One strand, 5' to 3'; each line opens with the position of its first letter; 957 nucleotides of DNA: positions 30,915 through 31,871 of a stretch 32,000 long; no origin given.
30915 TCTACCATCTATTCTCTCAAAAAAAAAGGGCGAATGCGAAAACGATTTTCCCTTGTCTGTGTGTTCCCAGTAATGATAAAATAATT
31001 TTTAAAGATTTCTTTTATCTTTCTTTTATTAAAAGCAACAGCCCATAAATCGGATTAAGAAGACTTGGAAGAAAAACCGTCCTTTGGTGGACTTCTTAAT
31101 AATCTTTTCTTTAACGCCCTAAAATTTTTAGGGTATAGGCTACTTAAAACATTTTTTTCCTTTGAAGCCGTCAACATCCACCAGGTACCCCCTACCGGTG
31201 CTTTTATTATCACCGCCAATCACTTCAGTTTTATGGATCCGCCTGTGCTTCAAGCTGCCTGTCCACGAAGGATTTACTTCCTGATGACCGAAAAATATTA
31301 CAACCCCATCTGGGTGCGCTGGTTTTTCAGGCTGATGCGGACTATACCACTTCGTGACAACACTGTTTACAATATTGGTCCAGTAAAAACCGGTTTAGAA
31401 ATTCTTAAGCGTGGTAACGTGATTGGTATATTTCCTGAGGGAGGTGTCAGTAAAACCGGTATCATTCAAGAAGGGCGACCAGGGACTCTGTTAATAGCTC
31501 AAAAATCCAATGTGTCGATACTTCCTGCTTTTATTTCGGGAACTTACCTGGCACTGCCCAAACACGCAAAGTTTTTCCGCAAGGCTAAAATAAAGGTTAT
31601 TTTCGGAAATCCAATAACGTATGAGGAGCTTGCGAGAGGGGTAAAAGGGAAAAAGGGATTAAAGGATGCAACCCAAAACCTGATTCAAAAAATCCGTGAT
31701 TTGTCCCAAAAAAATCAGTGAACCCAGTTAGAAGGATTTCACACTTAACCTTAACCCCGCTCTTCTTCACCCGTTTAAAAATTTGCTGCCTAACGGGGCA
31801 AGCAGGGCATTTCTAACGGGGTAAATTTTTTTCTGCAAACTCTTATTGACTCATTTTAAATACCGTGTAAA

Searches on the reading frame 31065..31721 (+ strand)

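Call 16: search_protein_families(library=pfam, proteins=[window:31065-31721:+], max_evalue=0.001)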
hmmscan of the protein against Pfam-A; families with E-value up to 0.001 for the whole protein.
window:31065-31721:+ (218 aa): 1 family
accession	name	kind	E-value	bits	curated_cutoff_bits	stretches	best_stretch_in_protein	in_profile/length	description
PF01553.26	Acyltransferase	-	1e-20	74.3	23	1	36-158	5-132/132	Acyltransferase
